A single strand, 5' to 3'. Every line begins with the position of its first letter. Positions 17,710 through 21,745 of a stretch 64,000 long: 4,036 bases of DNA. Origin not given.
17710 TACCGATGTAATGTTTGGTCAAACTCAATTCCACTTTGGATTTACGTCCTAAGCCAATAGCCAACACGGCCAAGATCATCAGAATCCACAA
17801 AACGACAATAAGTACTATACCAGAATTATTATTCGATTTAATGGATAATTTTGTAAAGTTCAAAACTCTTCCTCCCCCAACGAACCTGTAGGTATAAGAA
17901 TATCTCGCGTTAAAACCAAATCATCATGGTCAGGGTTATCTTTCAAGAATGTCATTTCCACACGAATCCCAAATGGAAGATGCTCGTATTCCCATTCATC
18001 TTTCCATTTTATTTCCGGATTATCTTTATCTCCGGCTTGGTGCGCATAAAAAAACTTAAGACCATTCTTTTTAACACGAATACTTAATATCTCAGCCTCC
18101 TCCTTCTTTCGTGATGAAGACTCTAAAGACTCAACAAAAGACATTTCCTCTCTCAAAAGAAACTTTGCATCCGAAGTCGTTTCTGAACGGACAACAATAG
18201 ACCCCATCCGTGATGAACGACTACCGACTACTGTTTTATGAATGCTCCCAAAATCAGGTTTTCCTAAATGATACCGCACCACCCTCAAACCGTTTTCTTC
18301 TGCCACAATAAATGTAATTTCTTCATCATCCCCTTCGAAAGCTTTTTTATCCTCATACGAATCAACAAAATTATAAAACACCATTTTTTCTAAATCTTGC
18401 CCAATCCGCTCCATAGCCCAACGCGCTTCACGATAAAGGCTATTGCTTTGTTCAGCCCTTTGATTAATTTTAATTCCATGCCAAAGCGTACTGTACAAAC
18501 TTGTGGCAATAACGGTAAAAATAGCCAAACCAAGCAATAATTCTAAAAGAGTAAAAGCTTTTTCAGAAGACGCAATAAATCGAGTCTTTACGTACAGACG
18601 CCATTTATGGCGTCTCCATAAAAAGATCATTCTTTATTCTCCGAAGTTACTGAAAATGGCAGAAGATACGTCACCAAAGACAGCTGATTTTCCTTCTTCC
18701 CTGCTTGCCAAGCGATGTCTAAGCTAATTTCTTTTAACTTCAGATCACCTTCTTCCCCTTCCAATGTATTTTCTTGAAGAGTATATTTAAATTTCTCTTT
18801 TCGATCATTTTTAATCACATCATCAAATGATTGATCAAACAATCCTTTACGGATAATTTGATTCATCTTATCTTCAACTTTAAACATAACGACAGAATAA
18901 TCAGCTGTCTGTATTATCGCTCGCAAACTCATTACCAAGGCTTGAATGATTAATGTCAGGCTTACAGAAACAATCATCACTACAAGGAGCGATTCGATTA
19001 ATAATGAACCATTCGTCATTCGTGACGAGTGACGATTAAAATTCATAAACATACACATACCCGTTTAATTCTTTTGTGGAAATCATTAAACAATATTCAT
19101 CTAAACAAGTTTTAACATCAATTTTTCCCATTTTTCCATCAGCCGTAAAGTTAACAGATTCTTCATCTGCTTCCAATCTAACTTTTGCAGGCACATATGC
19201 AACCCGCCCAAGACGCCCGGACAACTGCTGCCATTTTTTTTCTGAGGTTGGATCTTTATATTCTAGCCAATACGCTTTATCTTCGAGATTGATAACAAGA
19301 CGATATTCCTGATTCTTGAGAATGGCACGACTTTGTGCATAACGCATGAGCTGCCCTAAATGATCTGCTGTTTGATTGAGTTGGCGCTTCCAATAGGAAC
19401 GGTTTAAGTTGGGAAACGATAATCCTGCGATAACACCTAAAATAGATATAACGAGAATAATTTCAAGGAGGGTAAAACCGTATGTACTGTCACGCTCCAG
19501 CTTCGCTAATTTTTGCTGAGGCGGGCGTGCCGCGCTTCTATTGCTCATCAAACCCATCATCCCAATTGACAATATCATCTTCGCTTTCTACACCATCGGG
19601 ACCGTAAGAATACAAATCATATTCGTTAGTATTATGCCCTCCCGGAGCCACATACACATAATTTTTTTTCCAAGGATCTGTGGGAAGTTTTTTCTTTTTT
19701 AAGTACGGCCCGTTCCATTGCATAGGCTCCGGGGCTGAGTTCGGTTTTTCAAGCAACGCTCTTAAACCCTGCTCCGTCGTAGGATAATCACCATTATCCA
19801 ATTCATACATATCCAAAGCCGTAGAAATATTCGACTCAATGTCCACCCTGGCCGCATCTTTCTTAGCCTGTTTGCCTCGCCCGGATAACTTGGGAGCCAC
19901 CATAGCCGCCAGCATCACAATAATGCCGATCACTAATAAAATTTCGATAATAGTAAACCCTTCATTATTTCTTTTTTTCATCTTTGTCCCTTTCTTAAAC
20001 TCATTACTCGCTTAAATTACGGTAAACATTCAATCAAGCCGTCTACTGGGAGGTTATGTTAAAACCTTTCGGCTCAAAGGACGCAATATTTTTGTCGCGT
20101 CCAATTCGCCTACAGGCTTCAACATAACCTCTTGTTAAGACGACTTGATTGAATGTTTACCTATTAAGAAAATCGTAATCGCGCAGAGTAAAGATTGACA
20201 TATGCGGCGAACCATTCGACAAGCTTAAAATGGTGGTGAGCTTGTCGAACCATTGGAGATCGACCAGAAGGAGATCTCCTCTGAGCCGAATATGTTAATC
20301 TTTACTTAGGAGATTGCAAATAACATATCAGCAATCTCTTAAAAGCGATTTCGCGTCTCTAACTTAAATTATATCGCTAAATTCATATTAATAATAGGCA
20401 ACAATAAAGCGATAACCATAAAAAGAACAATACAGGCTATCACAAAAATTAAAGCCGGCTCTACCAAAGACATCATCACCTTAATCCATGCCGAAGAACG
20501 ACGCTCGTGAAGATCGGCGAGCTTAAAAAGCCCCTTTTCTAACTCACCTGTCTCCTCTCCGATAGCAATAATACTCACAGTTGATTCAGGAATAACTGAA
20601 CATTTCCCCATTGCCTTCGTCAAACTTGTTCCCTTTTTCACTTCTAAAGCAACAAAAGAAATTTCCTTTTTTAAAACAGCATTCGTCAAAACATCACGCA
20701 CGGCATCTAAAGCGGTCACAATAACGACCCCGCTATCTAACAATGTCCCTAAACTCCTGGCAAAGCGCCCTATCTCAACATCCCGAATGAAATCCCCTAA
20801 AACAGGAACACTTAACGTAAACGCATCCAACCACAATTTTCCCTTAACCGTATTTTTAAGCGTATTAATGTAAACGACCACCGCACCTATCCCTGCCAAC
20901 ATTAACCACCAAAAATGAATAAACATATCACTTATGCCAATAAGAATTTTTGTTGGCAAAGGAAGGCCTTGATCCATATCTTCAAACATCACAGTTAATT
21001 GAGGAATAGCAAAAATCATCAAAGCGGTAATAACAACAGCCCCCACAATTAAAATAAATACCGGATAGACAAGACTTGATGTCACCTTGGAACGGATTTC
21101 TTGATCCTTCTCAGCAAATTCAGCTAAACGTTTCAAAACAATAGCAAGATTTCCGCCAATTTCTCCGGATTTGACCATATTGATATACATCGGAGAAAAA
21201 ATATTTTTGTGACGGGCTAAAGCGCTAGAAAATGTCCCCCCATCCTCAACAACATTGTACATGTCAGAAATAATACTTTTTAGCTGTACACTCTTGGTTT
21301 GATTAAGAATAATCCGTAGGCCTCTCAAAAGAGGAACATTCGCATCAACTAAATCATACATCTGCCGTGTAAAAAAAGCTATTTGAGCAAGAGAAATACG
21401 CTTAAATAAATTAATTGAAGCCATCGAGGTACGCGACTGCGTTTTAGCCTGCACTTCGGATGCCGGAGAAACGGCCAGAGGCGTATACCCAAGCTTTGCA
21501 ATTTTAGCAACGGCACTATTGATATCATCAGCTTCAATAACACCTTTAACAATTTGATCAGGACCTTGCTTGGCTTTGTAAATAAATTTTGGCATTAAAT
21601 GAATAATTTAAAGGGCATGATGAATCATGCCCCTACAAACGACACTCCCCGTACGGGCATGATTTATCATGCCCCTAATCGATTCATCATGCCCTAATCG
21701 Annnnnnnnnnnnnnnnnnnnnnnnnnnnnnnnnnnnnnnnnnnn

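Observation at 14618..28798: A gspEFGHIJKLM block in canonical order with no gspC or gspD, and a 1744-aa CBM-bearing secreted protein in the position where gspC/gspD normally sit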

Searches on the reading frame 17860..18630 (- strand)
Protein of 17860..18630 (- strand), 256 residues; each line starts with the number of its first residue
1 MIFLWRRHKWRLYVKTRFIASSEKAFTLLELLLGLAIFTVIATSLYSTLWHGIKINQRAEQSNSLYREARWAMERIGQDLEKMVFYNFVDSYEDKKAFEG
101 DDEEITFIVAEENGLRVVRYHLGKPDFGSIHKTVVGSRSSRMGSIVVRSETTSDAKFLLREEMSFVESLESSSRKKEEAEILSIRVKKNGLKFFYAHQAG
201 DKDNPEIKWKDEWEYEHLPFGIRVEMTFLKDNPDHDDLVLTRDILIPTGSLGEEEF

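Call 3: search_protein_families(library=pfam, proteins=[window:17860-18630:-], max_evalue=0.01)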
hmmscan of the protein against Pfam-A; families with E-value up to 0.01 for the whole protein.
window:17860-18630:- (256 aa): 1 family
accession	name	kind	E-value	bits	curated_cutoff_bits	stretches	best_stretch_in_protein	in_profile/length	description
PF07963.17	N_methyl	-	2e-05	24.4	21.2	1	22-46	3-27/27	Prokaryotic N-terminal methylation motif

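Call 59: search_protein_families(library=ncbifam, proteins=[window:17860-18630:-], max_evalue=0.001)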
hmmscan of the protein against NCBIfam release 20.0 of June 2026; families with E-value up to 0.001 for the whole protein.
window:17860-18630:- (256 aa): 6 families
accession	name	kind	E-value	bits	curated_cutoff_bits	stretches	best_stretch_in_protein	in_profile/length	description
TIGR01711.1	gspJ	equivalog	6.1e-08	32.7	64.85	1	25-97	2-74/192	type II secretion system minor pseudopilin GspJ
TIGR02599.1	TIGR02599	subfamily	4.5e-07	29.4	256.5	1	25-97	1-73/361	Verru_Chthon cassette protein C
NF041013.1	T4P_ComGE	equivalog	2e-06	27.8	49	1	24-81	4-61/83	competence type IV pilus minor pilin ComGE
NF041002.1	pilin_ComGF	equivalog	3.7e-05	24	80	1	23-113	1-90/139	competence type IV pilus minor pilin ComGF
TIGR02532.1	IV_pilin_GFxxxE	domain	0.00025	20.8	16.3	1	24-44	2-22/24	prepilin-type N-terminal cleavage/methylation domain-containing protein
TIGR01707.1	gspI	equivalog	0.00076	19.9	44.35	0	26-58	2-34/101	type II secretion system minor pseudopilin GspI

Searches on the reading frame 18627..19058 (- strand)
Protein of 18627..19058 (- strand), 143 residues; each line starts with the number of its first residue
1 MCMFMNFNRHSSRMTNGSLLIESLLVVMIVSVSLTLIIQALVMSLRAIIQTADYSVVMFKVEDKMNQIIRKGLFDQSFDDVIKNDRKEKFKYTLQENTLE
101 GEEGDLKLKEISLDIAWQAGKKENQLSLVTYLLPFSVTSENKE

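Call 3: search_protein_families(library=pfam, proteins=[window:18627-19058:-], max_evalue=0.01)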
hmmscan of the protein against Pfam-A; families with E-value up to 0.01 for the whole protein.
window:18627-19058:- (143 aa): 0 families

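Call 17: search_protein_families(library=pfam, proteins=[window:18627-19058:-], max_evalue=0.1)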
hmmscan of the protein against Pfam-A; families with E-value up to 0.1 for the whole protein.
window:18627-19058:- (143 aa): 0 families

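Call 59: search_protein_families(library=ncbifam, proteins=[window:18627-19058:-], max_evalue=0.001)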
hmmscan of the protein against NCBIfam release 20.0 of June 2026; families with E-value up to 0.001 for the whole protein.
window:18627-19058:- (143 aa): 0 families

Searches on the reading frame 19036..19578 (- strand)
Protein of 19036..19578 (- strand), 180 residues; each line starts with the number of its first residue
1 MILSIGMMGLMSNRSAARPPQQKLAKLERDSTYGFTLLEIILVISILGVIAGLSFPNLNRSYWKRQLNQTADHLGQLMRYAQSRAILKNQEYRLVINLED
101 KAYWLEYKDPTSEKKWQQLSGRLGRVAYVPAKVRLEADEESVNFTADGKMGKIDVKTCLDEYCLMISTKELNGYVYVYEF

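Call 3: search_protein_families(library=pfam, proteins=[window:19036-19578:-], max_evalue=0.01)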
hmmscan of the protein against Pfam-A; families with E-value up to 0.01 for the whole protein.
window:19036-19578:- (180 aa): 2 families
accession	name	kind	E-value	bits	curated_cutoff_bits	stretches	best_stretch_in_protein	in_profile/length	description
PF07963.17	N_methyl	-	5.7e-05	23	21.2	1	34-53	6-25/27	Prokaryotic N-terminal methylation motif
PF12019.13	GspH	-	0.0011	19.9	21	1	71-162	2-98/108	Type II transport protein GspH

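Call 59: search_protein_families(library=ncbifam, proteins=[window:19036-19578:-], max_evalue=0.001)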
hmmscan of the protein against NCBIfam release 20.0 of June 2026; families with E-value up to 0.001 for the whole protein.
window:19036-19578:- (180 aa): 8 families
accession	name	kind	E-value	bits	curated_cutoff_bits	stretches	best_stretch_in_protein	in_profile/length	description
TIGR01708.2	typeII_sec_gspH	equivalog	2.7e-11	43.8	80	1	34-135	3-101/169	type II secretion system minor pseudopilin GspH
NF040982.1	ComGD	equivalog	2.6e-10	40.9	70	1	34-120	3-88/139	competence type IV pilus minor pilin ComGD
TIGR02596.1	TIGR02596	subfamily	7.7e-07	29.4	70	1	35-91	1-57/196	Verru_Chthon cassette protein D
NF007800.0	PRK10506.1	equivalog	8.6e-07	28.9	158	1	31-107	7-83/163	prepilin peptidase-dependent protein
NF047827.1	T3SSXpsH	equivalog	9e-07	28.8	160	1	34-149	2-111/145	type II secretion system protein XpsH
TIGR01710.1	typeII_sec_gspG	equivalog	3e-05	24.1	88.85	1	34-75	2-43/134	type II secretion system major pseudopilin GspG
NF041013.1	T4P_ComGE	equivalog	3.8e-05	23.7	49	1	34-100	5-71/83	competence type IV pilus minor pilin ComGE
TIGR02532.1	IV_pilin_GFxxxE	domain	5.3e-05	22.9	16.3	1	34-53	3-22/24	prepilin-type N-terminal cleavage/methylation domain-containing protein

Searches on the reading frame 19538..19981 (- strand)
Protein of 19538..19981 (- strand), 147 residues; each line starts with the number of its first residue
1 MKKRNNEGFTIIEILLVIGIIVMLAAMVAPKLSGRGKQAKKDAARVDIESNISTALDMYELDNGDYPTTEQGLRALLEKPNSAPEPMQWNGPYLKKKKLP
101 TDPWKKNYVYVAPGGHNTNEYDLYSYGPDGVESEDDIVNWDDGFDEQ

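Call 3: search_protein_families(library=pfam, proteins=[window:19538-19981:-], max_evalue=0.01)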
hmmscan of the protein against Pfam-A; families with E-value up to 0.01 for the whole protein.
window:19538-19981:- (147 aa): 3 families
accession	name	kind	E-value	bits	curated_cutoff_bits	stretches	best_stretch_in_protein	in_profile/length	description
PF08334.16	T2SSG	-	1.9e-34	118.4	21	1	33-140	3-108/108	Type II secretion system (T2SS), protein G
PF07963.17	N_methyl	-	4.8e-05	23.2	21.2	1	3-28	1-26/27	Prokaryotic N-terminal methylation motif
PF07790.16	Pilin_N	-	0.0038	18.5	25.2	1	11-55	6-49/78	Archaeal Type IV pilin, N-terminal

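Call 59: search_protein_families(library=ncbifam, proteins=[window:19538-19981:-], max_evalue=0.001)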
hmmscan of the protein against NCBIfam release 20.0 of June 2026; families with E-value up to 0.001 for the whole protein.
window:19538-19981:- (147 aa): 6 families
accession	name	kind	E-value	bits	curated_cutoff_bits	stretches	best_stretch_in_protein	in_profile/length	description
TIGR01710.1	typeII_sec_gspG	equivalog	1.8e-44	151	88.85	1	8-141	2-134/134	type II secretion system major pseudopilin GspG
NF040999.1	pilin_ComGC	equivalog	1.7e-07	31.3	75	1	7-71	2-65/84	competence type IV pilus major pilin ComGC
TIGR01708.2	typeII_sec_gspH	equivalog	7.9e-06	26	80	1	7-57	2-52/169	type II secretion system minor pseudopilin GspH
NF007862.0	PRK10574.1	equivalog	4.4e-05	23.6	138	1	5-75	3-72/145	prepilin peptidase-dependent pilin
NF041775.1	typeIV_PilA_Myxo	equivalog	0.00034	20.6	400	1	5-45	9-49/214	type IV pilin protein PilA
NF041013.1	T4P_ComGE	equivalog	0.00037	20.5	49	1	4-47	1-44/83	competence type IV pilus minor pilin ComGE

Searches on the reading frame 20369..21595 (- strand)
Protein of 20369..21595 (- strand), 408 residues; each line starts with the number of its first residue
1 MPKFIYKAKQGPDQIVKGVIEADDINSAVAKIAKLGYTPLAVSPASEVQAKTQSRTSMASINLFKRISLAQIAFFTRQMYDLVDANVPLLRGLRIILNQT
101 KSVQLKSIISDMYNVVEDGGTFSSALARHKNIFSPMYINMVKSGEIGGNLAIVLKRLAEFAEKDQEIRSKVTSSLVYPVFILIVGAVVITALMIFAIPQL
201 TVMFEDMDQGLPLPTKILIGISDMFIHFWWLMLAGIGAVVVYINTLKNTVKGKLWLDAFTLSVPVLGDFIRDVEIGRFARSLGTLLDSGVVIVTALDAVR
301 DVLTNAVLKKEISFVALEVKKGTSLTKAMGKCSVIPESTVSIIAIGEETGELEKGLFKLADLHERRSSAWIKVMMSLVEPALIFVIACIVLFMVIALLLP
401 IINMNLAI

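Call 3: search_protein_families(library=pfam, proteins=[window:20369-21595:-], max_evalue=0.01)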
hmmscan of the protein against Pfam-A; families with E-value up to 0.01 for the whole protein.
window:20369-21595:- (408 aa): 1 family
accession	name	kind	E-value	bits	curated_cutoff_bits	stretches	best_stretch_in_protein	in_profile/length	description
PF00482.28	T2SSF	-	2.2e-58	196.1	25.2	2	75-198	1-125/125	Type II secretion system (T2SS), protein F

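Call 59: search_protein_families(library=ncbifam, proteins=[window:20369-21595:-], max_evalue=0.001)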
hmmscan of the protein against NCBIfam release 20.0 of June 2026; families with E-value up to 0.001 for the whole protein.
window:20369-21595:- (408 aa): 6 families
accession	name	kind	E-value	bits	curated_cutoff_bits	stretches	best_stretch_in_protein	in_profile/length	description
TIGR02120.1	GspF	equivalog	1.4e-108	363.7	424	1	4-407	1-400/401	type II secretion system inner membrane protein GspF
NF052607.1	T4PiliAsmPilCThrm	equivalog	1.8e-79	267.7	700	1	1-403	1-399/406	type IV pilus assembly protein PilC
NF052606.1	T4PiliAsmPilCMyx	equivalog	2.7e-79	267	700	1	3-407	21-417/419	type IV pilus assembly protein PilC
NF047826.1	T3SSXpsF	equivalog_domain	5.4e-79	265.9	650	1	1-407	1-403/405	type II secretion system protein XpsF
NF007861.0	PRK10573.1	equivalog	1.2e-63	215.5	401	1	17-405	20-395/401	protein transport protein HofC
NF041012.2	T4P_ComGB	equivalog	2.3e-39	135.7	240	1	74-404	5-330/332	competence type IV pilus assembly protein ComGB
